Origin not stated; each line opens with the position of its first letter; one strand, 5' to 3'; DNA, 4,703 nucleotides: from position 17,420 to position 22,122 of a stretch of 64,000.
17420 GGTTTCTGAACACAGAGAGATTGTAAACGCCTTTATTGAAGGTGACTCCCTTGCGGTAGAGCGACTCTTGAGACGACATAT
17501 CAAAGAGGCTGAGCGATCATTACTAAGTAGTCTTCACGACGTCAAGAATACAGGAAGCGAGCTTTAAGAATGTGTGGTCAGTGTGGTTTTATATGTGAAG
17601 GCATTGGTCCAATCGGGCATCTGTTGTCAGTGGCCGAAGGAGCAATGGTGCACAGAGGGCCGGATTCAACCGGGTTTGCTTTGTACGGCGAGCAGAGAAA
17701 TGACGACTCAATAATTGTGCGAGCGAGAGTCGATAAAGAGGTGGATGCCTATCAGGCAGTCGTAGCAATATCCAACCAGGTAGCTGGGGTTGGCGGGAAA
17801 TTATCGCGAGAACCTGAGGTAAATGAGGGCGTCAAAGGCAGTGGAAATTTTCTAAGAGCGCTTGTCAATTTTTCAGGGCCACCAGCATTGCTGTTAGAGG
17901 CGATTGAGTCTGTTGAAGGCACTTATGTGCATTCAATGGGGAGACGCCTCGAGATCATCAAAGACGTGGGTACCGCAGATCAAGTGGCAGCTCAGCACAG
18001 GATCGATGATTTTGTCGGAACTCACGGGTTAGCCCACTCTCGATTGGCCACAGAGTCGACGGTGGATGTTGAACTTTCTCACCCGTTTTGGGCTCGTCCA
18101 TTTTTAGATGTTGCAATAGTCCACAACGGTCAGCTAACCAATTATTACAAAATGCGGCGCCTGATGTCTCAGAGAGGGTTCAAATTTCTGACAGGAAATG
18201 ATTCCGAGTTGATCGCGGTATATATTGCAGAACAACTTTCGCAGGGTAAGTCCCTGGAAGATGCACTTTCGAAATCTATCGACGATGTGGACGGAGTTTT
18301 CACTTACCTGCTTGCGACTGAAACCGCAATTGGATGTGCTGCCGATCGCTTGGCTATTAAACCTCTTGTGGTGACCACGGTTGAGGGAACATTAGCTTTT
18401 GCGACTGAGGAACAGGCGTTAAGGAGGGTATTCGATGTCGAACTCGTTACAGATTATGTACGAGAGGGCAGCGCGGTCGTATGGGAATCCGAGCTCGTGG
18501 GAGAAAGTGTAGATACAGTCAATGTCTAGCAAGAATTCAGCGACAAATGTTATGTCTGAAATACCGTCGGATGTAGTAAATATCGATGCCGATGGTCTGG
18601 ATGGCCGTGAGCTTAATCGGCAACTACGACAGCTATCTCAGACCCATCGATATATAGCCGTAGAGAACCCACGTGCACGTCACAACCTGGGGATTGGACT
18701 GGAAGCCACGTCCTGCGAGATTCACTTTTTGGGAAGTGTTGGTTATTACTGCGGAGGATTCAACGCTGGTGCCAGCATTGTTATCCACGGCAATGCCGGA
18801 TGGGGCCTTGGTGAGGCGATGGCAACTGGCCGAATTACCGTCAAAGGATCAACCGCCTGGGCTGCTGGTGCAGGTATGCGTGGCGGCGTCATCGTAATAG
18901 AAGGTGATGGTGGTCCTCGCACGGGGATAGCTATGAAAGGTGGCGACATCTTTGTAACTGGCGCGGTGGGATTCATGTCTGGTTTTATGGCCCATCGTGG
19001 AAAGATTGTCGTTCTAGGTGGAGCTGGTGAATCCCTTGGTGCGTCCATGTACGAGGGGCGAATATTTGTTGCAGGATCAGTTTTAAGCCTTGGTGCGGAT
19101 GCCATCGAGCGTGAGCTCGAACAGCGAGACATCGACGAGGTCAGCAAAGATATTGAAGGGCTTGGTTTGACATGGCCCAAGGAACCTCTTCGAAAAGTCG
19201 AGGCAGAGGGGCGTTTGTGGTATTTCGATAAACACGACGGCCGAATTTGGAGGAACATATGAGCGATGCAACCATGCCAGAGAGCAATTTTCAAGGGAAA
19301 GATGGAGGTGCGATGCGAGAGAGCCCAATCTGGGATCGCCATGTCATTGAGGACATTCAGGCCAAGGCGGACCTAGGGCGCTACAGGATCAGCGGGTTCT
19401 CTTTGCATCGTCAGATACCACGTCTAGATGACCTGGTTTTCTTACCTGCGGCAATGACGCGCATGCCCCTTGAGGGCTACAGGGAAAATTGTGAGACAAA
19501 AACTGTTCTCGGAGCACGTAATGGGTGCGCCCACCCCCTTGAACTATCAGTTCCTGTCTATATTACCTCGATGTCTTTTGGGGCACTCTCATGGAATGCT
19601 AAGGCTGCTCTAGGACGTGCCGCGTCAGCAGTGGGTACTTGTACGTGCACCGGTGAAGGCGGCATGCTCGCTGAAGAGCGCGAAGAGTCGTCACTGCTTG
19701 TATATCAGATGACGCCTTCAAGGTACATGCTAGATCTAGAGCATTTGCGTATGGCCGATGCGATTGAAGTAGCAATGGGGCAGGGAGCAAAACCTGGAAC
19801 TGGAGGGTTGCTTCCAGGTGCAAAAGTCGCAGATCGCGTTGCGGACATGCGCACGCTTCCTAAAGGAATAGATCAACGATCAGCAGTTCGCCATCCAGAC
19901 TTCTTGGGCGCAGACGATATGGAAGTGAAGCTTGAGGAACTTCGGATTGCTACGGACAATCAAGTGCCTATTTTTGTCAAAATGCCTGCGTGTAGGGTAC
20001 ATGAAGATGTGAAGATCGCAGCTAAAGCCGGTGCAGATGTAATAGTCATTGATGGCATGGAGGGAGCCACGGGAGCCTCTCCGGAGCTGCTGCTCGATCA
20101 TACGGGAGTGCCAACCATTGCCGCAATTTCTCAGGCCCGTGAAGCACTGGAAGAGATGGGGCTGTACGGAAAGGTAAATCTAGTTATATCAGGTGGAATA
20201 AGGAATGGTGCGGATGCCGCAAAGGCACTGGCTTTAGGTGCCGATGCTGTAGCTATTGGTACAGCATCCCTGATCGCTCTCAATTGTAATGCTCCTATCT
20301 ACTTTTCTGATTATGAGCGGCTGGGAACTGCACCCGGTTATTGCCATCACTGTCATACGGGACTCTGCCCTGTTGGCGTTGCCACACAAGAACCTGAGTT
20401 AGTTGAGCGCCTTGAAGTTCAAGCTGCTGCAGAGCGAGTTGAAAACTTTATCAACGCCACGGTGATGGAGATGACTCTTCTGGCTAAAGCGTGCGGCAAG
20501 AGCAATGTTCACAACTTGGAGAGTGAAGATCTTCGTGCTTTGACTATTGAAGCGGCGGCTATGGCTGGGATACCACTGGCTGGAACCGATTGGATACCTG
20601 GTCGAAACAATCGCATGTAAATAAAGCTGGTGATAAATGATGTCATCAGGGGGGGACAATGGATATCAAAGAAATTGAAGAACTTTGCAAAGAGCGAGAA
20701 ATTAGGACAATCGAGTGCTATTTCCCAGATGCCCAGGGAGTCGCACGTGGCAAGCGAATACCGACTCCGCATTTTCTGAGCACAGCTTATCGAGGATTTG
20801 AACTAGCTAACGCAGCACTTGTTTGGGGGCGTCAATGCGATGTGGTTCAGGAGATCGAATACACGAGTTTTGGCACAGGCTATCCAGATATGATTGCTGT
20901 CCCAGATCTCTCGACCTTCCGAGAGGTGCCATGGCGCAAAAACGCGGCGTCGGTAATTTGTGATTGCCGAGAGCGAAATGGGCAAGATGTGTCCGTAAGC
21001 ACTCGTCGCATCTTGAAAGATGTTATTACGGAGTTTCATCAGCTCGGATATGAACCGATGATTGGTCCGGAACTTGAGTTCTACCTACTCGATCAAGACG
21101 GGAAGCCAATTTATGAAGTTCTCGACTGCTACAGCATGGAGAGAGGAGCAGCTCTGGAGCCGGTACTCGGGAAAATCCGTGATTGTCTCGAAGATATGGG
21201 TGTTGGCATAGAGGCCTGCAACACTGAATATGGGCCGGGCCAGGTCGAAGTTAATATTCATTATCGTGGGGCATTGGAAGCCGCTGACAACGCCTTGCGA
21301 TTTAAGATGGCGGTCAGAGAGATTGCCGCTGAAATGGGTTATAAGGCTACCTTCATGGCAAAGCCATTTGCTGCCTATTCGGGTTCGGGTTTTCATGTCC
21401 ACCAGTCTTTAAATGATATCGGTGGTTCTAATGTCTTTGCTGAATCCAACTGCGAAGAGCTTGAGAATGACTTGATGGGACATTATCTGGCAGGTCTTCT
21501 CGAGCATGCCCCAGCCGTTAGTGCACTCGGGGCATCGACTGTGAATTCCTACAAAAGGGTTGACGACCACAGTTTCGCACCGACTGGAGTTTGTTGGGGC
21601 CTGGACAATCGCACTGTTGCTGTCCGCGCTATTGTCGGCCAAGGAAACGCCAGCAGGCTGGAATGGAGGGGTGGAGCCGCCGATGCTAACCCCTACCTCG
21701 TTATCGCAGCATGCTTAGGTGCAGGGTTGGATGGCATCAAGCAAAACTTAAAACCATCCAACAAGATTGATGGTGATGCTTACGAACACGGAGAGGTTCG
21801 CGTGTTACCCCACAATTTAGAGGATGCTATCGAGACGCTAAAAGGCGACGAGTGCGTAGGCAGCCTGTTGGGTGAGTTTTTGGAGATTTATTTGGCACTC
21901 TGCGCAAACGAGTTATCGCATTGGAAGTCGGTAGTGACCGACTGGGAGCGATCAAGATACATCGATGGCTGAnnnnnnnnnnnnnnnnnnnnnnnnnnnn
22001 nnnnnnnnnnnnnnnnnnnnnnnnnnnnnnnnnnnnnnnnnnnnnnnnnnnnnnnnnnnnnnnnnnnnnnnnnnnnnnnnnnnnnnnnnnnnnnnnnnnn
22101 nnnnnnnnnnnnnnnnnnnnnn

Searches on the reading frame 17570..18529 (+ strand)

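Call 8: search_protein_families(library=pfam, proteins=[window:17570-18529:+])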
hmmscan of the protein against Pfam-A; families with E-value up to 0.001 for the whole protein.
window:17570-18529:+ (319 aa): 3 families
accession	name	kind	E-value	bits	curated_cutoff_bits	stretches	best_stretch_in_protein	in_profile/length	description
PF13522.11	GATase_6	-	1.7e-16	60.8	27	1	151-280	11-130/130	Glutamine amidotransferase domain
PF13537.11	GATase_7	-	8.3e-15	55.3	25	1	170-285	13-122/123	Glutamine amidotransferase domain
PF13230.11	GATase_4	-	0.00016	21.2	23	1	152-229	73-147/272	Glutamine amidotransferases class-II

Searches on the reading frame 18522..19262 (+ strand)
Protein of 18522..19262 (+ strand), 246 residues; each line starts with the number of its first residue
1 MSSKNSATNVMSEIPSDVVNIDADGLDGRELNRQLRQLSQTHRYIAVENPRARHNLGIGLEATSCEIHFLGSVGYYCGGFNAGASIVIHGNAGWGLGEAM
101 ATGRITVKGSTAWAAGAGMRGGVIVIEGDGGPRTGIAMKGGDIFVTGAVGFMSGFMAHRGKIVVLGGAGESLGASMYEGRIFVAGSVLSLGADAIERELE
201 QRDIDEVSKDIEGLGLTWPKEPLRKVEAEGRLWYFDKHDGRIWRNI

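Call 8: search_protein_families(library=pfam, proteins=[window:18522-19262:+])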
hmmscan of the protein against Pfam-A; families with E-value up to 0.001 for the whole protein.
window:18522-19262:+ (246 aa): 1 family
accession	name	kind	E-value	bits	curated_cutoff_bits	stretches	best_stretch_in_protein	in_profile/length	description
PF01493.24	GXGXG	-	1.2e-15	58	32.5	1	36-185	11-164/190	GXGXG motif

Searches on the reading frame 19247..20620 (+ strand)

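Call 8: search_protein_families(library=pfam, proteins=[window:19247-20620:+])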
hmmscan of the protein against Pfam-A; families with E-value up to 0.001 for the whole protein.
window:19247-20620:+ (457 aa): 5 families
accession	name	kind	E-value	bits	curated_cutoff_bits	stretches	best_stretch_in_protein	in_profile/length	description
PF01645.23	Glu_synthase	-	9.1e-92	308.5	20.4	1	90-418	55-368/369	Conserved region in glutamate synthase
PF01070.24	FMN_dh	-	2.6e-14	53.5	24.9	1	230-347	211-311/350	FMN-dependent dehydrogenase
PF03060.21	NMO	-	1.8e-11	44.5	28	1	250-351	144-235/331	Nitronate monooxygenase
PF00478.31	IMPDH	-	1.9e-06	27.6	25.6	1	282-339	184-237/345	IMP dehydrogenase / GMP reductase domain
PF00977.27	His_biosynth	-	0.00073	19.5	23.6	0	298-342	62-106/228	Histidine biosynthesis protein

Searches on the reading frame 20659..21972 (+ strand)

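Call 8: search_protein_families(library=pfam, proteins=[window:20659-21972:+])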
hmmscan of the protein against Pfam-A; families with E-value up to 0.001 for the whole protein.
window:20659-21972:+ (437 aa): 2 families
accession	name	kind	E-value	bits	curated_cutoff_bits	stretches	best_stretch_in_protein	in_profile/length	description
PF00120.29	Gln-synt_C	-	4e-95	319.2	24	1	114-434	3-344/344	Glutamine synthetase, catalytic domain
PF03951.24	Gln-synt_N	-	9.4e-05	22.4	33.4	1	77-104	52-80/82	Glutamine synthetase, beta-Grasp domain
